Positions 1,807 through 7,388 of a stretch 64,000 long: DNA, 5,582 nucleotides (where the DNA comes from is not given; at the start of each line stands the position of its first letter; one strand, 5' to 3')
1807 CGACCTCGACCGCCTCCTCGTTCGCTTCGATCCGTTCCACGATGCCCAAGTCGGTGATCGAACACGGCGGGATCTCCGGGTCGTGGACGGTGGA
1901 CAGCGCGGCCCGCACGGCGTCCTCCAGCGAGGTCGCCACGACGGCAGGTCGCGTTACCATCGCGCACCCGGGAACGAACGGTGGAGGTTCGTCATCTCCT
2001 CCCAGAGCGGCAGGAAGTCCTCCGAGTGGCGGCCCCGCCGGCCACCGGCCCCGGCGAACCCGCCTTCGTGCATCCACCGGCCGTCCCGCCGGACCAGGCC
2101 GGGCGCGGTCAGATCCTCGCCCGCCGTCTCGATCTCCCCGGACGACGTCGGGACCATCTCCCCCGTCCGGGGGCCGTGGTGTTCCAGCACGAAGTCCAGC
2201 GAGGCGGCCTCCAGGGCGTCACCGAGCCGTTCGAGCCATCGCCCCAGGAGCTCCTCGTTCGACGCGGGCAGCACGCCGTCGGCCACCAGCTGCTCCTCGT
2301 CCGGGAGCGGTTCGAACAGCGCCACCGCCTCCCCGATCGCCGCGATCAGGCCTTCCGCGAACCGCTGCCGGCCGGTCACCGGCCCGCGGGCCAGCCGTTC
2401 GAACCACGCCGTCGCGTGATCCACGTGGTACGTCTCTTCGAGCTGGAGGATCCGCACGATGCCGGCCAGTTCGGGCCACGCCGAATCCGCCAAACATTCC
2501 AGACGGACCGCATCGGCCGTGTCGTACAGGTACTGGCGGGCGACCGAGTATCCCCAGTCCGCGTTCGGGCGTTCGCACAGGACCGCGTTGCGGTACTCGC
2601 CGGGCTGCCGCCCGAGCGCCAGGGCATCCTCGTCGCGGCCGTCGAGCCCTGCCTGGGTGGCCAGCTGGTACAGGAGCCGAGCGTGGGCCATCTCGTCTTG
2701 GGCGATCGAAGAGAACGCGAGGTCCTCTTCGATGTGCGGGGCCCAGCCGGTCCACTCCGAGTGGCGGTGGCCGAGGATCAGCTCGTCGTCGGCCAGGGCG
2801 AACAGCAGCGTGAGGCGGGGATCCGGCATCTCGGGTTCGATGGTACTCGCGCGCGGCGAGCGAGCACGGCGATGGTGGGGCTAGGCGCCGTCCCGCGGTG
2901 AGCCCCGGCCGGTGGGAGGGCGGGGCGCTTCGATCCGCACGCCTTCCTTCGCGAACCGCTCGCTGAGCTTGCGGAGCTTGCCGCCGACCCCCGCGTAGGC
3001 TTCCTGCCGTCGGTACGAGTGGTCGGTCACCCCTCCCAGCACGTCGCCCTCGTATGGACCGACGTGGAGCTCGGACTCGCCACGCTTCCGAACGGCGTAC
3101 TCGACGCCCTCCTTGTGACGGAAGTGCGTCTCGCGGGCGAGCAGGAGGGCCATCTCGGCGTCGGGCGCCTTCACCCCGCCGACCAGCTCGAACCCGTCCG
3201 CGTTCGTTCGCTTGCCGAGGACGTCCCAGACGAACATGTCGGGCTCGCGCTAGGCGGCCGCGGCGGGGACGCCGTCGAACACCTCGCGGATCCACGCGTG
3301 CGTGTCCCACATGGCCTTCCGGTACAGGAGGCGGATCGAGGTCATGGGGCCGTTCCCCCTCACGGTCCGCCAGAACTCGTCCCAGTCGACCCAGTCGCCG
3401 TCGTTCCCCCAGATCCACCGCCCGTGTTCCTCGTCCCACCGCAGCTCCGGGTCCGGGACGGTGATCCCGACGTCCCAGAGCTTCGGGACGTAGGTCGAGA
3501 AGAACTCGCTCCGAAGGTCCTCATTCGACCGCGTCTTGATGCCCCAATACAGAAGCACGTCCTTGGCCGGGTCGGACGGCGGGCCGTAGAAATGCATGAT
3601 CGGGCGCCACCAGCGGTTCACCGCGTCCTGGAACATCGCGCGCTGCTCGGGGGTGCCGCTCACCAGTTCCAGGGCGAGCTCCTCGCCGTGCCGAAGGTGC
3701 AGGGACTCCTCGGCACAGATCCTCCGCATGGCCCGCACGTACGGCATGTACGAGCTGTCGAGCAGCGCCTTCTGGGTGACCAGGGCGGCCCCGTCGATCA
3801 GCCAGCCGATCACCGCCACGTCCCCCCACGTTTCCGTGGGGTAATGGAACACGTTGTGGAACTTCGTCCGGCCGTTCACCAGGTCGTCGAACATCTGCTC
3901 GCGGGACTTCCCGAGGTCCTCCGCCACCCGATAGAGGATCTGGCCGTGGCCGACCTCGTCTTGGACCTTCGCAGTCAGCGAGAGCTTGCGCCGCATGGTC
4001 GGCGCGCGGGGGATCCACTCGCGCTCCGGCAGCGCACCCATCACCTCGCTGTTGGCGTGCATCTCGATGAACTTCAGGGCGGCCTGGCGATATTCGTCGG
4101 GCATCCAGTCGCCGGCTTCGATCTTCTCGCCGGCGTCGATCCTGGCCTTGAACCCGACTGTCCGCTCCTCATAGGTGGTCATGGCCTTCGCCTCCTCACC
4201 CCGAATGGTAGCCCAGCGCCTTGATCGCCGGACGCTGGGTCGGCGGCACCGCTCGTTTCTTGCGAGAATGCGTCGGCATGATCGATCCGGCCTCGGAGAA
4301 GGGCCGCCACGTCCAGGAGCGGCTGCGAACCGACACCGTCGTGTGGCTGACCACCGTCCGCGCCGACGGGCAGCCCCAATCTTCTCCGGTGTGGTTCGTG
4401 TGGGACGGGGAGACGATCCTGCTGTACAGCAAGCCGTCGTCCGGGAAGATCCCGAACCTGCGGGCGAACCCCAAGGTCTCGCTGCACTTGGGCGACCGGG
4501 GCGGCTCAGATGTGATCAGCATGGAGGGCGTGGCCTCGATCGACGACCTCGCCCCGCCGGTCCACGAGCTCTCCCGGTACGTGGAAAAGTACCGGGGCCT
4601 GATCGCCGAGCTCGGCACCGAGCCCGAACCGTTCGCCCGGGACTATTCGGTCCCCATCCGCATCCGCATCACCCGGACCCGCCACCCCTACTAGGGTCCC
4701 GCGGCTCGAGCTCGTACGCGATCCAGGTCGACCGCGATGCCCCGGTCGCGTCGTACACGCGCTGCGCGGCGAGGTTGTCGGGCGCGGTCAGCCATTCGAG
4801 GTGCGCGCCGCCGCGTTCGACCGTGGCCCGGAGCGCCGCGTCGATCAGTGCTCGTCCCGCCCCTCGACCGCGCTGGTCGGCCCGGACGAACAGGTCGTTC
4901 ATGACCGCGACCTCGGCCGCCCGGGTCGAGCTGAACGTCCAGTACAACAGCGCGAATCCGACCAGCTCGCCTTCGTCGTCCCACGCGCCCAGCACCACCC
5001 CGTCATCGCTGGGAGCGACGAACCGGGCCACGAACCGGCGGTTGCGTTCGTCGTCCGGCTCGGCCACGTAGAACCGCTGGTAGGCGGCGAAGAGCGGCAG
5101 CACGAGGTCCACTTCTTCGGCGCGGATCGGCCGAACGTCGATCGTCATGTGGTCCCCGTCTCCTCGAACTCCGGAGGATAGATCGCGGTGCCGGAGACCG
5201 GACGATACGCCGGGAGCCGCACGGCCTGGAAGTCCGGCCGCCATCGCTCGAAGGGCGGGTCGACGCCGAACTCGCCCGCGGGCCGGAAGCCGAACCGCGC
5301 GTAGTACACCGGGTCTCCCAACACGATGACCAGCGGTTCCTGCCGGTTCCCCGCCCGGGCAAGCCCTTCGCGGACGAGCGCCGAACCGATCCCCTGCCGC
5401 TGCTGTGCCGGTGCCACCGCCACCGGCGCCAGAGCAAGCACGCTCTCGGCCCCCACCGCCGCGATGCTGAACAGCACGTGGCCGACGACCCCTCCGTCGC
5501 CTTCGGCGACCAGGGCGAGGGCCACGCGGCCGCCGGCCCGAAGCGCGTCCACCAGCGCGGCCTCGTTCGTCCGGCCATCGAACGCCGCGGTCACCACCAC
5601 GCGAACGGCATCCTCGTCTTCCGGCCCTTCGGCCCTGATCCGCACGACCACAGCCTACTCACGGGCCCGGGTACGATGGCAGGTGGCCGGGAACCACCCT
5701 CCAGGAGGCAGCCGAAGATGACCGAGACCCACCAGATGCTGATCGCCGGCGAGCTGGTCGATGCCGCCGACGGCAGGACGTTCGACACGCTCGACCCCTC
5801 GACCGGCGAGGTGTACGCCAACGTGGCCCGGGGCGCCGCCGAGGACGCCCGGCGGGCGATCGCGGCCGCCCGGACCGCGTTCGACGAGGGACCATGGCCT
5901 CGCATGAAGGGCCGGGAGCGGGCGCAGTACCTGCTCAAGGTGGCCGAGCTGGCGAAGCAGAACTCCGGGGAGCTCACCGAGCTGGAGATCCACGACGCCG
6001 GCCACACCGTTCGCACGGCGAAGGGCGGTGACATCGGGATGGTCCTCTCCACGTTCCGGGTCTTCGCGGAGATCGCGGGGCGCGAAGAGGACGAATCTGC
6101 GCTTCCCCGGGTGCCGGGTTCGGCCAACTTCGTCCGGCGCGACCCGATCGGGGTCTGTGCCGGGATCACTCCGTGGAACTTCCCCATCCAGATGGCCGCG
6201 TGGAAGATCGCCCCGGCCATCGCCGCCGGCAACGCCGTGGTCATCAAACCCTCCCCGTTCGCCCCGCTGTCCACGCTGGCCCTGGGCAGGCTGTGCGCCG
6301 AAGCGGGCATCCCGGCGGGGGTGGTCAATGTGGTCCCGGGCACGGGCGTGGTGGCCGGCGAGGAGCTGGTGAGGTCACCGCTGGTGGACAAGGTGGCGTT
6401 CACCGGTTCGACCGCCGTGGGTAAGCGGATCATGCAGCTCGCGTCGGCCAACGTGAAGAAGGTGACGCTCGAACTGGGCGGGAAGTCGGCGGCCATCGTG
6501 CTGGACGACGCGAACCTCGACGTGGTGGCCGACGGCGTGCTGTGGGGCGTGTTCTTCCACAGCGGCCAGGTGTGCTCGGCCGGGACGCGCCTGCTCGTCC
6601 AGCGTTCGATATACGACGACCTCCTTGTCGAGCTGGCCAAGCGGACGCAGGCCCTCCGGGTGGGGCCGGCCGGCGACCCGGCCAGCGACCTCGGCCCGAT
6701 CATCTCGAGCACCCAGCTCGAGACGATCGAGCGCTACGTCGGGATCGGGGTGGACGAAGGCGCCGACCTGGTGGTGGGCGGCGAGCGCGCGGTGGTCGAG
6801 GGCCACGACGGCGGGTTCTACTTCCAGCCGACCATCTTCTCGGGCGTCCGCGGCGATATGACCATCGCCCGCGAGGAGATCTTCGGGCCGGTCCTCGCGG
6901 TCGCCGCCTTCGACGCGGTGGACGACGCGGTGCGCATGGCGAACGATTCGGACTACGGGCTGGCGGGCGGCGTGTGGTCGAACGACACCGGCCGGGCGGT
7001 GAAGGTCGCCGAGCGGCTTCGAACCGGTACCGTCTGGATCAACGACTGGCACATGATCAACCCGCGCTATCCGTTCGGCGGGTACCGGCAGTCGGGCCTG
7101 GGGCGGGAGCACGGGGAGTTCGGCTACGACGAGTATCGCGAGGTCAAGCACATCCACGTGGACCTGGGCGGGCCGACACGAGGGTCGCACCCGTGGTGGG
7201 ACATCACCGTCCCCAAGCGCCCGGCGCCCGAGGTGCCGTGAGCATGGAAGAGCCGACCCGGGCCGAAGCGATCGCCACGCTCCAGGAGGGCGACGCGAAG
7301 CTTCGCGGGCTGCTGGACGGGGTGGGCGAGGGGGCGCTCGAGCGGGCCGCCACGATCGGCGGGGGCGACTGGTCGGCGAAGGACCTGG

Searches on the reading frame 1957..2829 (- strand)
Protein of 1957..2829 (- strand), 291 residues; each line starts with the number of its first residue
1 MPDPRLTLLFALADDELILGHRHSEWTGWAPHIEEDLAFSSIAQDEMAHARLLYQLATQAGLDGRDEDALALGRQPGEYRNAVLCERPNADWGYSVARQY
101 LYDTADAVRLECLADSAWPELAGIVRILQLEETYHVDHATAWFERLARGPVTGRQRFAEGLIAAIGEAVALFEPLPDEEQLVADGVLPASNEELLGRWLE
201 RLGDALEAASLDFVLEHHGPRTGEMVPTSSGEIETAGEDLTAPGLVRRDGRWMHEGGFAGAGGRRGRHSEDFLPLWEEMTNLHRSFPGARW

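Call 57: search_protein_families(library=pfam, proteins=[window:1957-2829:-], max_evalue=0.00001)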
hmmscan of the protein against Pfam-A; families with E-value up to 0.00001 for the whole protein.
window:1957-2829:- (291 aa): 1 family
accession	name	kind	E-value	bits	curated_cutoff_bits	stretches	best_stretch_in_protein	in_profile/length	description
PF05138.18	PaaA_PaaC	-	1e-56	192.5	28.5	1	6-212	19-224/263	Phenylacetic acid catabolic protein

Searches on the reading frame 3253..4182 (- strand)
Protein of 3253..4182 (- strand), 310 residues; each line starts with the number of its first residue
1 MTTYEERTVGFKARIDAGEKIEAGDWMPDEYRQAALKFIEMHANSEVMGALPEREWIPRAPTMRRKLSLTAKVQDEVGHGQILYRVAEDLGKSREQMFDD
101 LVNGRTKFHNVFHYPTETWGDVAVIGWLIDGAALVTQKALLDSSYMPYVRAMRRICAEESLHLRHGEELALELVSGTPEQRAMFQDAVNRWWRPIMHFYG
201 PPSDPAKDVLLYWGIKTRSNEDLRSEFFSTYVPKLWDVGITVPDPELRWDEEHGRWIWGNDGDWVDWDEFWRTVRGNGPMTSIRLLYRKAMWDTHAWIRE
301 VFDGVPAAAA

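Call 57: search_protein_families(library=pfam, proteins=[window:3253-4182:-], max_evalue=0.00001)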
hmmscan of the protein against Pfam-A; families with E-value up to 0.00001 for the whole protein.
window:3253-4182:- (310 aa): 1 family
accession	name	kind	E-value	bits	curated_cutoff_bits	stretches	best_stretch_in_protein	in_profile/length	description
PF05138.18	PaaA_PaaC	-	3.6e-80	269.4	28.5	1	21-257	4-241/263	Phenylacetic acid catabolic protein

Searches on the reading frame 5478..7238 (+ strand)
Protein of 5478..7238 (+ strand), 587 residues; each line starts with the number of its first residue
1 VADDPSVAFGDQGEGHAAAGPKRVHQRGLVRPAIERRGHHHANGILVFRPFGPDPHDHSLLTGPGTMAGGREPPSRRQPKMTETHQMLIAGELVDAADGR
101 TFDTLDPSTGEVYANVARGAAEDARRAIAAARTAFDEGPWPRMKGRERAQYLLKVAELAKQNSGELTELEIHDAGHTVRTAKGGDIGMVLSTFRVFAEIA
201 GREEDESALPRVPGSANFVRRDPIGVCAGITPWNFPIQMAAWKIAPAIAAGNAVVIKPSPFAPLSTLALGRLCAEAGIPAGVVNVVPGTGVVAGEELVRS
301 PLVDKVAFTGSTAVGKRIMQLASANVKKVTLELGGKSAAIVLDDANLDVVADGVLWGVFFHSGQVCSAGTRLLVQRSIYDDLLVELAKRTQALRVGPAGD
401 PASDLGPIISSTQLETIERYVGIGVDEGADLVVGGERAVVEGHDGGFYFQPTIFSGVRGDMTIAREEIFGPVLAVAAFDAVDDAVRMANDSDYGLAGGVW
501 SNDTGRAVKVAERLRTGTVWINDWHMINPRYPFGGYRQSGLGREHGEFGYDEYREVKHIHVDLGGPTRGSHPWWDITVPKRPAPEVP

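Call 57: search_protein_families(library=pfam, proteins=[window:5478-7238:+], max_evalue=0.00001)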
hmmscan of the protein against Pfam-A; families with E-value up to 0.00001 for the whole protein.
window:5478-7238:+ (587 aa): 1 family
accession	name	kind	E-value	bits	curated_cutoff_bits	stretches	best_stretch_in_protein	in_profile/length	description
PF00171.27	Aldedh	-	2.9e-171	570.5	23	1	96-559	4-461/461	Aldehyde dehydrogenase family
